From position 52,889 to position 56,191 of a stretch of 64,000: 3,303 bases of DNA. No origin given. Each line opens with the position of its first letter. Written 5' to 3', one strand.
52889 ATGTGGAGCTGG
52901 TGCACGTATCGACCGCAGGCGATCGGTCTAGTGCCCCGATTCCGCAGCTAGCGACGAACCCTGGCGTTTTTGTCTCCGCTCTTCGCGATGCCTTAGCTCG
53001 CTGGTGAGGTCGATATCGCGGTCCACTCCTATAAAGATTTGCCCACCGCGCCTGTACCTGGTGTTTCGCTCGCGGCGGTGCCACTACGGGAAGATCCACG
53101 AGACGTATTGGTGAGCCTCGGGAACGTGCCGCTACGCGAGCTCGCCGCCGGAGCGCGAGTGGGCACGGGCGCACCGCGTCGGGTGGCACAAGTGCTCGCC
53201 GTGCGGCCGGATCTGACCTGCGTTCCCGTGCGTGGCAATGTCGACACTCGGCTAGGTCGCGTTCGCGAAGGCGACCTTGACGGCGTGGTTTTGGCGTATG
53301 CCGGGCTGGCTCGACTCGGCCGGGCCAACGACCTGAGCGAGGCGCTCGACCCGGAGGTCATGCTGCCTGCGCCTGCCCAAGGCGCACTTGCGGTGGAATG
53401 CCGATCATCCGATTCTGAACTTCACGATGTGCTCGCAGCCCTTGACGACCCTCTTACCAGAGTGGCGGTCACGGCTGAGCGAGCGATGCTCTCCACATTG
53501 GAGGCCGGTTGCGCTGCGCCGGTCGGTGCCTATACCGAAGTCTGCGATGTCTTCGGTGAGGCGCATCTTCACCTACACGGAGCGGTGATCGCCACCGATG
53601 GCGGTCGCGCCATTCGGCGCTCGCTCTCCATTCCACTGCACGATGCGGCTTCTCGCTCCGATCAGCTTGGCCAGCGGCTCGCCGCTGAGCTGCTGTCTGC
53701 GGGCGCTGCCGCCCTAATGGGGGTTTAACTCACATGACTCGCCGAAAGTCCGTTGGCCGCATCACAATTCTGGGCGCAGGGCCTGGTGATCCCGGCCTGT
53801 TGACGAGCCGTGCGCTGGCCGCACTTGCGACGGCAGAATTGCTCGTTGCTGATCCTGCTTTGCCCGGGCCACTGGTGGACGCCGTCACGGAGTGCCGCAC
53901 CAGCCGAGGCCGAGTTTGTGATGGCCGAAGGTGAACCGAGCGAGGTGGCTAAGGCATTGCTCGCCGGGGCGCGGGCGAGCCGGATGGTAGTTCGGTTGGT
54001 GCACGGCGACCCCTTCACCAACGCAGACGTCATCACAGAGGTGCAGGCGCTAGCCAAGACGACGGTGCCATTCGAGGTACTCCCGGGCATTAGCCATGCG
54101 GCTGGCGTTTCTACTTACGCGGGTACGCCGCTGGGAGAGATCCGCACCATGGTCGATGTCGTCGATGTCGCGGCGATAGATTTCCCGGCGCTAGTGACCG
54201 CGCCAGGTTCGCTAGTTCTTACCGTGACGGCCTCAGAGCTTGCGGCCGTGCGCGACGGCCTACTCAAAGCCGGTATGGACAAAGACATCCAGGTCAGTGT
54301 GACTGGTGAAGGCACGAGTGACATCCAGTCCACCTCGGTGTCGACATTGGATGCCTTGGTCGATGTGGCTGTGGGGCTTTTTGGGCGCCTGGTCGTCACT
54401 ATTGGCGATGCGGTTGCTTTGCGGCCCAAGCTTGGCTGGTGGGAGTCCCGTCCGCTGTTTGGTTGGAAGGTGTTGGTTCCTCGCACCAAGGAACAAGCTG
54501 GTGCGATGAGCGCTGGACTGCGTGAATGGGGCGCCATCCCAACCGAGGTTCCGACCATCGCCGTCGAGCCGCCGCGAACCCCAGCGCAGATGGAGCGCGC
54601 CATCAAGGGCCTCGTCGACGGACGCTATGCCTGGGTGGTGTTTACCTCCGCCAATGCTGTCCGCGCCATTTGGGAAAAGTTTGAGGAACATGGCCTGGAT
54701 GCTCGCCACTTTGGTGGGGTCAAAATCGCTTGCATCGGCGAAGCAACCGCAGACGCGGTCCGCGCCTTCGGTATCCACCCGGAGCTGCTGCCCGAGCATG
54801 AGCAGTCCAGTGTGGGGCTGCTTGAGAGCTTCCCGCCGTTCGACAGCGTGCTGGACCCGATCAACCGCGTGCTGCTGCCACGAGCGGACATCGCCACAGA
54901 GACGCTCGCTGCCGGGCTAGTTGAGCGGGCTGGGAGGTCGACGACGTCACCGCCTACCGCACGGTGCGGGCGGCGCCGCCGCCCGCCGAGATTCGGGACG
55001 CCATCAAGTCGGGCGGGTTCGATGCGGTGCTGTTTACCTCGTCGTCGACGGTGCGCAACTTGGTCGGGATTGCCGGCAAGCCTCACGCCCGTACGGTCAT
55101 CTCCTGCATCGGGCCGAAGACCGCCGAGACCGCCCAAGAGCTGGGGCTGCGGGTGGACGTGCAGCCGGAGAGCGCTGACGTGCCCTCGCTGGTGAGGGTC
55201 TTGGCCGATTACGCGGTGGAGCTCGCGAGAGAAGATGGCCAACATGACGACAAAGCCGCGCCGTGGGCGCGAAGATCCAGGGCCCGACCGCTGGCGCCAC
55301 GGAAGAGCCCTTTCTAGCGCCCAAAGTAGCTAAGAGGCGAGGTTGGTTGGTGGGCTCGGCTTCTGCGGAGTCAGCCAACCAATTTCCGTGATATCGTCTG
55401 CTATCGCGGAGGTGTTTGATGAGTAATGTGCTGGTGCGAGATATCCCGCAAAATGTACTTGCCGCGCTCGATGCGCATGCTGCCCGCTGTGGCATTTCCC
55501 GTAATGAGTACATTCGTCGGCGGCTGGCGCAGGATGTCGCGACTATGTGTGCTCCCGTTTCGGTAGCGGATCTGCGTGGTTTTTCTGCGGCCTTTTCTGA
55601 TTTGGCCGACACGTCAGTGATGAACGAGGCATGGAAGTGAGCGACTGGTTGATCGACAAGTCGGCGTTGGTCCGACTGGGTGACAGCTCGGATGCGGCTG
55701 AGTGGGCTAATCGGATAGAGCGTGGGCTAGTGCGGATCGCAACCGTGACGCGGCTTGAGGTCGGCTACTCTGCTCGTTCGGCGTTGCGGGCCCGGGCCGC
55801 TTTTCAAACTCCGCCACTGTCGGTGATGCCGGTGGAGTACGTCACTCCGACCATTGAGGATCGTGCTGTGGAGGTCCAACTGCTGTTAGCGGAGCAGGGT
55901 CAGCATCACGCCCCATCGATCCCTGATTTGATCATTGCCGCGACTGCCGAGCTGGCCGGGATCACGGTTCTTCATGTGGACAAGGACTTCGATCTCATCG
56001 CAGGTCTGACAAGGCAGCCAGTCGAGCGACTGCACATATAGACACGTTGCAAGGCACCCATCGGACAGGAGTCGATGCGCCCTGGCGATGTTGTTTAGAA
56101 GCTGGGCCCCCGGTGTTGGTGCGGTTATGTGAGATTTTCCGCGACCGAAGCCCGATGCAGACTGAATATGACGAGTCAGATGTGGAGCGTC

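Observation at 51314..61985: Three of the five early heme (C5 pathway) genes carry frameshifts while hemA and hemB stay open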

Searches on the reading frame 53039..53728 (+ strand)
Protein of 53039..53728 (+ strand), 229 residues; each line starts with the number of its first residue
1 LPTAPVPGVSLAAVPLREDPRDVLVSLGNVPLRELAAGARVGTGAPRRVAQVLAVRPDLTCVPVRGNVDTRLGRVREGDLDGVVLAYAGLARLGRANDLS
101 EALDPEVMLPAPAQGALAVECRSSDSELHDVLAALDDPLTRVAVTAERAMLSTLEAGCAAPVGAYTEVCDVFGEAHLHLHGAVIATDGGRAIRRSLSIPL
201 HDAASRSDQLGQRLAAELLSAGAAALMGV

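Call 11: search_protein_families(library=pfam, proteins=[window:53039-53728:+], max_evalue=0.01)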
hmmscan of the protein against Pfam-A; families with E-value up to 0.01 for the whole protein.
window:53039-53728:+ (229 aa): 2 families
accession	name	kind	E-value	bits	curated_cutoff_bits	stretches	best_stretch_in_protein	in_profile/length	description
PF01379.25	Porphobil_deam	-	1.1e-42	146.3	22.1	1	1-129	78-206/207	Porphobilinogen deaminase, dipyromethane cofactor binding domain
PF03900.20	Porphobil_deamC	-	7.4e-14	52.3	26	1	143-219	3-73/74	Porphobilinogen deaminase, C-terminal domain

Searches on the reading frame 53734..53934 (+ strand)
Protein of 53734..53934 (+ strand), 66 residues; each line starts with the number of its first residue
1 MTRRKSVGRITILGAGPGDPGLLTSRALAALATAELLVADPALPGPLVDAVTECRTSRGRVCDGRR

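Call 11: search_protein_families(library=pfam, proteins=[window:53734-53934:+], max_evalue=0.01)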
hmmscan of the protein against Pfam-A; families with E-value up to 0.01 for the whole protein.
window:53734-53934:+ (66 aa): 1 family
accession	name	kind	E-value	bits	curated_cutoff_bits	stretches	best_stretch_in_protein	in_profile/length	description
PF00590.25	TP_methylase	-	5.3e-08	33.5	27.8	1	9-43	1-35/212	Tetrapyrrole (Corrin/Porphyrin) Methylases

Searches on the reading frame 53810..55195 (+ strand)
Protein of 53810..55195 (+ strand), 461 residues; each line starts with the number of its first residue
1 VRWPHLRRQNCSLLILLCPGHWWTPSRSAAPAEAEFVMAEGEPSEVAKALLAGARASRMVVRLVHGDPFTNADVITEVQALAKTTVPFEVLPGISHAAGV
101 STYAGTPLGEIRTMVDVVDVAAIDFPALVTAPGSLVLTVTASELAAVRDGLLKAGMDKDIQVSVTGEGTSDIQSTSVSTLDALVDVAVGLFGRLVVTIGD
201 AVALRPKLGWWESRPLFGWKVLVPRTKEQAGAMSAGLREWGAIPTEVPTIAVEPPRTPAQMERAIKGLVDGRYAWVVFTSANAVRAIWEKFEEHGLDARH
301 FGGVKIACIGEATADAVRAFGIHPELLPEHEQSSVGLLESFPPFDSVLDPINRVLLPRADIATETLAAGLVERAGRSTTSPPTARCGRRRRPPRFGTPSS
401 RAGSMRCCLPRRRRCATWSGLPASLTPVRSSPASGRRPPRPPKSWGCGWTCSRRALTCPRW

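Call 11: search_protein_families(library=pfam, proteins=[window:53810-55195:+], max_evalue=0.01)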
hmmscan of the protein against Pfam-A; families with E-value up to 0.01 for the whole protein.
window:53810-55195:+ (461 aa): 2 families
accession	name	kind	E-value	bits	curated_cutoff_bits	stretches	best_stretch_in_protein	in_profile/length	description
PF02602.20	HEM4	-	1.8e-34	119.3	27.5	1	232-377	2-141/231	Uroporphyrinogen-III synthase HemD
PF00590.25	TP_methylase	-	1.1e-16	61.8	27.8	1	39-182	60-210/212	Tetrapyrrole (Corrin/Porphyrin) Methylases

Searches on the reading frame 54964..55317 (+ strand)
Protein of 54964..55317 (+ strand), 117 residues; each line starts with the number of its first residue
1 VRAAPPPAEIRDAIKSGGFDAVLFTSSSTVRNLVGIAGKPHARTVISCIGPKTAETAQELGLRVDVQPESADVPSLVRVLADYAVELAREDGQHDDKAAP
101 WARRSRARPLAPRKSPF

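Call 11: search_protein_families(library=pfam, proteins=[window:54964-55317:+], max_evalue=0.01)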
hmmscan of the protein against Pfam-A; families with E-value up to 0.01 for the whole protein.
window:54964-55317:+ (117 aa): 1 family
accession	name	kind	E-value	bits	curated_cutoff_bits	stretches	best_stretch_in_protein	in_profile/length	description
PF02602.20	HEM4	-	5e-19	68.8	27.5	1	4-77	154-230/231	Uroporphyrinogen-III synthase HemD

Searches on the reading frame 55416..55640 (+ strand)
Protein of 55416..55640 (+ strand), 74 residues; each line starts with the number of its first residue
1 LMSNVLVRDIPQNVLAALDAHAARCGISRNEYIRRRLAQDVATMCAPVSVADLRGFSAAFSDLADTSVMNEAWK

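Call 47: search_protein_families(library=pfam, proteins=[window:55416-55640:+], max_evalue=0.01)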
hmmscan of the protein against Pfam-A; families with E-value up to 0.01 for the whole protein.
window:55416-55640:+ (74 aa): 3 families
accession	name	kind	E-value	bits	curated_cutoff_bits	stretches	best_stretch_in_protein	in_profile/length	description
PF22513.2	FitA-like_RHH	-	3.4e-07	30.5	27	1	4-39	2-37/39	Antitoxin FitA-like, ribbon-helix-helix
PF01402.27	RHH_1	-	0.0003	21.1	20.5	1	10-39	6-35/39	Ribbon-helix-helix protein, copG family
PF21983.2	NikA-like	-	0.0044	17.6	27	1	16-37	17-38/72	Mobilization protein NikA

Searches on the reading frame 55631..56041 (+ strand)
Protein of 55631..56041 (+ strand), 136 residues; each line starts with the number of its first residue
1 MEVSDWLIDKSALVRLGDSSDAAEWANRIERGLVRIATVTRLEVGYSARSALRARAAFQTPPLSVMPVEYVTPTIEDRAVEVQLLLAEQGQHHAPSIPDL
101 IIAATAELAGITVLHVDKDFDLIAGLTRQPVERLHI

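Call 64: search_protein_families(library=ncbifam, proteins=[window:55631-56041:+], max_evalue=0.00001)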
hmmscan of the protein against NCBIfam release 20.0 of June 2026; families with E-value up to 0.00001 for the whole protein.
window:55631-56041:+ (136 aa): 0 families
